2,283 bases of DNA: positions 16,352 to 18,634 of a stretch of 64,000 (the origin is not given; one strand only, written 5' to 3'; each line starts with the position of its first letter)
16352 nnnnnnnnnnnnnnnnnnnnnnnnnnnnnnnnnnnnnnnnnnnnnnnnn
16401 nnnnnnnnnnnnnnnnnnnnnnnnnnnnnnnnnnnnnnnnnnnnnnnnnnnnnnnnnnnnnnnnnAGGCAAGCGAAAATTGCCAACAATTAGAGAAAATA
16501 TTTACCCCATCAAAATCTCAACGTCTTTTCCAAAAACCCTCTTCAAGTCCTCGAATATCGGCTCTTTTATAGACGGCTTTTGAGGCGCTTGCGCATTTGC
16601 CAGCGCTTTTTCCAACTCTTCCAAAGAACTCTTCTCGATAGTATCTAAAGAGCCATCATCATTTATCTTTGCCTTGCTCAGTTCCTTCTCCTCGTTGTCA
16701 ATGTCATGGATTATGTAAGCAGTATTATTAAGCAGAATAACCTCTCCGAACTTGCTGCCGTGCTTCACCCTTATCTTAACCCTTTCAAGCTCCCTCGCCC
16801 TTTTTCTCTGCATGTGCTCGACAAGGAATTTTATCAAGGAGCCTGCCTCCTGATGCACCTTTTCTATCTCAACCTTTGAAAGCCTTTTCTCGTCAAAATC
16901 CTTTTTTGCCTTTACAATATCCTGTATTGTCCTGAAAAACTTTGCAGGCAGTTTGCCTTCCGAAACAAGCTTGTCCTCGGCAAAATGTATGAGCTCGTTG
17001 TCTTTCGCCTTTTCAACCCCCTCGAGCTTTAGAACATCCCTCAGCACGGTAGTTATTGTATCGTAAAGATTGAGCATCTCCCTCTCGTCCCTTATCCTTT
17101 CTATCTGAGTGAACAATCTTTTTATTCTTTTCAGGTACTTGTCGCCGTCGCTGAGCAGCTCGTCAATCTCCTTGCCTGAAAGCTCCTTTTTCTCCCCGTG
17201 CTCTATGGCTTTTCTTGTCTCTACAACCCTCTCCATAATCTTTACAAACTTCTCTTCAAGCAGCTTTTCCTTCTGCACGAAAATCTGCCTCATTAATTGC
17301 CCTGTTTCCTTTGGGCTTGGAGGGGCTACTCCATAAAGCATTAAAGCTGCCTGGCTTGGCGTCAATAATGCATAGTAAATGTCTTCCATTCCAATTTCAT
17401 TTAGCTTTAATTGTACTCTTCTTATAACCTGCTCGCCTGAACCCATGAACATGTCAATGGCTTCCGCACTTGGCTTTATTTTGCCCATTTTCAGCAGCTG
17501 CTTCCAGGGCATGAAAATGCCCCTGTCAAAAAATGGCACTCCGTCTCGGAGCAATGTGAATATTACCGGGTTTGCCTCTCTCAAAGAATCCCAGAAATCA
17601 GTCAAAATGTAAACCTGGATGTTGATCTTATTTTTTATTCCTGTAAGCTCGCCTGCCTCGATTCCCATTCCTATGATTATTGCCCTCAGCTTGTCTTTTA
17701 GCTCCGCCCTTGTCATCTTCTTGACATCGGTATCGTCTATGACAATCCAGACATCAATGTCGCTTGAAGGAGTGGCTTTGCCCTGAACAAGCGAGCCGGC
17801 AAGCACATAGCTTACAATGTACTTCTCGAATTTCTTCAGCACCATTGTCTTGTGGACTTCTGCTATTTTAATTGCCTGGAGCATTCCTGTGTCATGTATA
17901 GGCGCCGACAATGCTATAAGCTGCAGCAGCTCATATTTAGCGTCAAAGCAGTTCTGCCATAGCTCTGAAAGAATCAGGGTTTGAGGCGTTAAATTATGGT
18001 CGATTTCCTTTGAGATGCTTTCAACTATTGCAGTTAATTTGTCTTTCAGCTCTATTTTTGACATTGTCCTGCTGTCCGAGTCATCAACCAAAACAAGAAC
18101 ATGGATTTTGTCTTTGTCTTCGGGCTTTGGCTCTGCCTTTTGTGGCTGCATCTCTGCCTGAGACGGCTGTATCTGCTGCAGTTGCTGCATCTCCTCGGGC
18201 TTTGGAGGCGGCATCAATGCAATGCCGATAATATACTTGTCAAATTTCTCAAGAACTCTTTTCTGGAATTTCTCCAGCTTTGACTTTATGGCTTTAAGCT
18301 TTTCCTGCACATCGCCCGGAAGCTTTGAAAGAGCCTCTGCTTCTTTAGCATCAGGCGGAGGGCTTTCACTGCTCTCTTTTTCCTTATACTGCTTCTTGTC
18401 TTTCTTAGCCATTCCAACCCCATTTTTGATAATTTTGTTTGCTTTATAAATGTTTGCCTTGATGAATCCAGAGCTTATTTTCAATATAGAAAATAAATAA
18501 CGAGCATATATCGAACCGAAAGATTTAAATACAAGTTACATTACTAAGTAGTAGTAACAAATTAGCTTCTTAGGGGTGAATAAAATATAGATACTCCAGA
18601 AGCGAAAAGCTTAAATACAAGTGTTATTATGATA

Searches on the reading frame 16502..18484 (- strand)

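Call 43: search_protein_families(library=pfam, proteins=[window:16502-18484:-], max_evalue=0.001)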
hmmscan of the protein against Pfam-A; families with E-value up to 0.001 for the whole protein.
window:16502-18484:- (660 aa): 3 families
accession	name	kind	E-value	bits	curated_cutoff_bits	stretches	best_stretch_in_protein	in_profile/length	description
PF25589.1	DUF7935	-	2.2e-05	24.4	27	1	140-192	78-127/171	Family of unknown function (DUF7935)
PF01909.29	NTP_transf_2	-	2.4e-05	25.1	21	1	218-264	10-59/93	Nucleotidyltransferase domain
PF18765.7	Polbeta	-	4.8e-05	23.9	26.9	1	220-271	8-60/93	Polymerase beta, Nucleotidyltransferase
